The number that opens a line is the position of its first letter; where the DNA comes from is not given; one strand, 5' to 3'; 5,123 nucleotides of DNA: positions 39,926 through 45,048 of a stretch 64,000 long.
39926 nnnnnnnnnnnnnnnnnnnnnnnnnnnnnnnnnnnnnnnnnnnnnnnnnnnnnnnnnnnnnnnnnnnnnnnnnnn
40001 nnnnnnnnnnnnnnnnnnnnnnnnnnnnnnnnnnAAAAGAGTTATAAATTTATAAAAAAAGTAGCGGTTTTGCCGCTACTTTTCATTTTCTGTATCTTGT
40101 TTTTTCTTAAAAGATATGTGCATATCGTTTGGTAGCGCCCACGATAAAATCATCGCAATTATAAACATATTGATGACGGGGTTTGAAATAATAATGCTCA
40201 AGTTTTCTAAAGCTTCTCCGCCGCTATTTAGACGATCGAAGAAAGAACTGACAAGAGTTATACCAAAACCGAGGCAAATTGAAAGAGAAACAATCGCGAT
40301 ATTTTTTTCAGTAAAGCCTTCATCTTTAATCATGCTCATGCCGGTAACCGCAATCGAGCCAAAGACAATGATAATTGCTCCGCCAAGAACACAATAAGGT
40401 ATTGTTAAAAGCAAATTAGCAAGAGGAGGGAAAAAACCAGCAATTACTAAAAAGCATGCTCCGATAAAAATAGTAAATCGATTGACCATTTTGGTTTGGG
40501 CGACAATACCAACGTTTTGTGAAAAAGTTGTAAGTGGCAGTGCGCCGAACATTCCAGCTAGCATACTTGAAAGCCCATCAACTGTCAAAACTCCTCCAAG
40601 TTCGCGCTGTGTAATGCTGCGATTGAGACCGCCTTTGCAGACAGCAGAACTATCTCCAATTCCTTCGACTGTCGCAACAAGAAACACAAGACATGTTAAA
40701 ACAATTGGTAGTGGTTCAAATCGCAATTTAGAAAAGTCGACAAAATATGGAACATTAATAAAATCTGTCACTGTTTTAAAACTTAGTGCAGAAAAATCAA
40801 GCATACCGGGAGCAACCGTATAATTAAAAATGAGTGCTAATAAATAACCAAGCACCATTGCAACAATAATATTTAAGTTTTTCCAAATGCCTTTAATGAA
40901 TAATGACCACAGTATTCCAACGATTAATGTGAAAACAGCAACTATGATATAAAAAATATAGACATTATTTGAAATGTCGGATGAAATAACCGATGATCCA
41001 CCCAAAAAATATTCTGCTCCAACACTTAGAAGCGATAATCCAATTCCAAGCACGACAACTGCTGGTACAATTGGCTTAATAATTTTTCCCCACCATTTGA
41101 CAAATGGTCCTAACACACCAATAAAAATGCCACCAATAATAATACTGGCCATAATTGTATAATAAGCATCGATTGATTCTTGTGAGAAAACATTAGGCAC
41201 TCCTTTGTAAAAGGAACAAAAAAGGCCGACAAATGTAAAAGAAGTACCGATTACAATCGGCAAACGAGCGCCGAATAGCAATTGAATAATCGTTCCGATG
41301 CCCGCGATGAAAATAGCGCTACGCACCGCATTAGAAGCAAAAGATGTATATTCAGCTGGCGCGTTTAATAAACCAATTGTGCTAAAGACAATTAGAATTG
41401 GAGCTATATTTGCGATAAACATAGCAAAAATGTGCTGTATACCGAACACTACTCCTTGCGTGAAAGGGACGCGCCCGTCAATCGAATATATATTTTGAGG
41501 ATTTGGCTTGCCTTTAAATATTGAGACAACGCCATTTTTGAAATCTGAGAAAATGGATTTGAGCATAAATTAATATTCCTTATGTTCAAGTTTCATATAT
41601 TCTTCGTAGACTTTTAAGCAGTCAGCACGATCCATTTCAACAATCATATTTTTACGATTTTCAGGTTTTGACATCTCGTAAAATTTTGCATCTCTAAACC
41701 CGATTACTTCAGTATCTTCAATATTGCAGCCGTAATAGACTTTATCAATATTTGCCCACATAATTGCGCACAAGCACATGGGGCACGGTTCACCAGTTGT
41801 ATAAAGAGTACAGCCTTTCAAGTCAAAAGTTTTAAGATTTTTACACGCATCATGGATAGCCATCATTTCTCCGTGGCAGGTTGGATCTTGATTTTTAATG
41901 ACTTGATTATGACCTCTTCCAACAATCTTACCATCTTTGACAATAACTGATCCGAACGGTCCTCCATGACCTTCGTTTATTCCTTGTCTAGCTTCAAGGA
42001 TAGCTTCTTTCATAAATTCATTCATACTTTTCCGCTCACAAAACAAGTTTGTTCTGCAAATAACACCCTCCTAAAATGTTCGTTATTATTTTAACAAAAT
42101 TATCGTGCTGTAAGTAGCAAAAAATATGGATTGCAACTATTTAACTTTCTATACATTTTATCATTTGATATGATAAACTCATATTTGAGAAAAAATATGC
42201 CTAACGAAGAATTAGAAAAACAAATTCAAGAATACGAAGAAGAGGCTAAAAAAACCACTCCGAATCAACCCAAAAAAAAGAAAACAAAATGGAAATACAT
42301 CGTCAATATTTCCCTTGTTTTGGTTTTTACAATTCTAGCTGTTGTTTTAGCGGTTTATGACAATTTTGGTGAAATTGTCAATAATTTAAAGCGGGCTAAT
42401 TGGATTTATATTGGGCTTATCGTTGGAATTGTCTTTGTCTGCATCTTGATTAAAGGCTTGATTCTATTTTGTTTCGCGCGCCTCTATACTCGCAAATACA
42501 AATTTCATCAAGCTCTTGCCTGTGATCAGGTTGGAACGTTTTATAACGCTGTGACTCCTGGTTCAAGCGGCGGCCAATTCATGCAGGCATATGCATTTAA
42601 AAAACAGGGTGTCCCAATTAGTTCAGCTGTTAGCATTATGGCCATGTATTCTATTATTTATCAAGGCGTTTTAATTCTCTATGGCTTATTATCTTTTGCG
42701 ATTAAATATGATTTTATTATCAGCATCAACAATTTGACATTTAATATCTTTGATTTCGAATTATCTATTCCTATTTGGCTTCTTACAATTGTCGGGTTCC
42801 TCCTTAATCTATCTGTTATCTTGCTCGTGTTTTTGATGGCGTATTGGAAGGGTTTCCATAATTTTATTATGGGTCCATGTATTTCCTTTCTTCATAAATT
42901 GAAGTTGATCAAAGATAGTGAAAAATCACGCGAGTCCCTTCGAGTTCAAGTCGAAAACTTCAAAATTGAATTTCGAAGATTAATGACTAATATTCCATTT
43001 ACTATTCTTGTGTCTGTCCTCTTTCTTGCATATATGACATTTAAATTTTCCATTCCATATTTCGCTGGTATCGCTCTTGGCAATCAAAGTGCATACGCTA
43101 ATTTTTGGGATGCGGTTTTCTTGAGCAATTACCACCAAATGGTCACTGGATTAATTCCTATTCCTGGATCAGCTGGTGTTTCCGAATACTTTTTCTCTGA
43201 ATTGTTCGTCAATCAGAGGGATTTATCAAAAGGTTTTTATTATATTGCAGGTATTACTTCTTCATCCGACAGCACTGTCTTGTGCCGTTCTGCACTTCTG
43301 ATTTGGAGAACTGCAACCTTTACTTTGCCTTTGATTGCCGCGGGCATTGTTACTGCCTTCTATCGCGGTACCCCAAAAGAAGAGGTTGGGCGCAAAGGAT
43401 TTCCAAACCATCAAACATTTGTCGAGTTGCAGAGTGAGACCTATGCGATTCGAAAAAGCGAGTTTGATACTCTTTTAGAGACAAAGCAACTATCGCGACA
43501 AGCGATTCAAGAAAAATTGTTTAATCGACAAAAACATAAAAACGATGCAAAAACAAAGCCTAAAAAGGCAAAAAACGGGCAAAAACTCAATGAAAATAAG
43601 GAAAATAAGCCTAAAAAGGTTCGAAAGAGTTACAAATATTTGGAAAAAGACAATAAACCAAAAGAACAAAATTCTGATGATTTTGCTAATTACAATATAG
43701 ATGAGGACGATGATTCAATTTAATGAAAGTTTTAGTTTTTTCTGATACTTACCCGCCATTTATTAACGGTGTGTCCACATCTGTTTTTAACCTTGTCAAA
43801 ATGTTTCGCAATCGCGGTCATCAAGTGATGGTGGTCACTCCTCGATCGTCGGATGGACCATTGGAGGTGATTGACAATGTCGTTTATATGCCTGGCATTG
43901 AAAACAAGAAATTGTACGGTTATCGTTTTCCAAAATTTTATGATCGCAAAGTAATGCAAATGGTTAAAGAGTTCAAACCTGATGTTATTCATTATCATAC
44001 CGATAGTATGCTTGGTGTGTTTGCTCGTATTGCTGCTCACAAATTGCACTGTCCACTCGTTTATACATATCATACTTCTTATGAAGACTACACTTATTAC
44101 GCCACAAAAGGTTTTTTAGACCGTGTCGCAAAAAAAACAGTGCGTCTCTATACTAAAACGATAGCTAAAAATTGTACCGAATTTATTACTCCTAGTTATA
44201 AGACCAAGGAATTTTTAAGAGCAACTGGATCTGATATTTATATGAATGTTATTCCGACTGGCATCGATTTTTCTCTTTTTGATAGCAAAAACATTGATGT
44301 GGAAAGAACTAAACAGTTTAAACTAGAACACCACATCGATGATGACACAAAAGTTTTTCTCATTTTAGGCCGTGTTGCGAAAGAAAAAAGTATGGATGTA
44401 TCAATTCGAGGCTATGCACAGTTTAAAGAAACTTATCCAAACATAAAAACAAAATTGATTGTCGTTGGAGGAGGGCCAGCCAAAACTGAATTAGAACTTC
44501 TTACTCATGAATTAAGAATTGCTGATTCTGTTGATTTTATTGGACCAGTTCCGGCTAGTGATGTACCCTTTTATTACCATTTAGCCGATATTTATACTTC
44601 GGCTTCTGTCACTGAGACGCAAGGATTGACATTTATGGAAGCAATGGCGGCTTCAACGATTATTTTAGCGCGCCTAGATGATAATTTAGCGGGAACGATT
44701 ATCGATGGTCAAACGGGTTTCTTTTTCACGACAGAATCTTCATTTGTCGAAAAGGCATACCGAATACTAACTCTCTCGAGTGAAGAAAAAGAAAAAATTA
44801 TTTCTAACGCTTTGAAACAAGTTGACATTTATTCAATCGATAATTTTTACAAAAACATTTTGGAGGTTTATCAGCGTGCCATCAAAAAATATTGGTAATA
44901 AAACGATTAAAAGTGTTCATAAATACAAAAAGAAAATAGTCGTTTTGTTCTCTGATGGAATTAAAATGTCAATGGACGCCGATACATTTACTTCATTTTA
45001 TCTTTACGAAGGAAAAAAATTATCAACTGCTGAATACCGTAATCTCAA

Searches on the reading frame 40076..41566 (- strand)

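Call 32: search_protein_families(library=pfam, proteins=[window:40076-41566:-], max_evalue=0.0001)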
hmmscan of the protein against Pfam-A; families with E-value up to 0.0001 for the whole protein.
window:40076-41566:- (496 aa): 1 family
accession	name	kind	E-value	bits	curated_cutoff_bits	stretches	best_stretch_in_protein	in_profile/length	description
PF00860.26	Xan_ur_permease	-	5.9e-66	223.2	27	1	37-439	2-386/389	Permease family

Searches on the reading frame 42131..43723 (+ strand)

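Call 32: search_protein_families(library=pfam, proteins=[window:42131-43723:+], max_evalue=0.0001)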
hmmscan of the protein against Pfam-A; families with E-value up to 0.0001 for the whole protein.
window:42131-43723:+ (530 aa): 2 families
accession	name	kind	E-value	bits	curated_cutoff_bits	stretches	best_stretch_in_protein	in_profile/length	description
PF03706.18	LPG_synthase_TM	-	1.4e-25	90.8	33.4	1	64-362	5-276/302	Lysylphosphatidylglycerol synthase TM region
PF20990.2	DUF2207_C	-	9.7e-05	22.6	33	1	10-138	89-207/247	Predicted membrane protein (DUF2207) C-terminal domain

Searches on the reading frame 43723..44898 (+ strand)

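Call 32: search_protein_families(library=pfam, proteins=[window:43723-44898:+], max_evalue=0.0001)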
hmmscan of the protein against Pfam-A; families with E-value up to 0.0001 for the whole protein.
window:43723-44898:+ (391 aa): 5 families
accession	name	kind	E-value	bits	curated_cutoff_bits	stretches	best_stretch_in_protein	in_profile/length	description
PF13439.12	Glyco_transf_4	-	9.3e-33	114.1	28.5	1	14-183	1-168/170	Glycosyltransferase Family 4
PF00534.26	Glycos_transf_1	-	3.4e-28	98.8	26.4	1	202-365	8-171/172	Glycosyl transferases group 1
PF13692.12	Glyco_trans_1_4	-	1.1e-19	71.5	27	1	210-349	2-140/142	Glycosyl transferases group 1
PF13579.12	Glyco_trans_4_4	-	5.5e-18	66.2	29.7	1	15-171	1-148/158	Glycosyl transferase 4-like domain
PF13477.12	Glyco_trans_4_2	-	4.1e-11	43.6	23.4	1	15-119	7-109/139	Glycosyl transferase 4-like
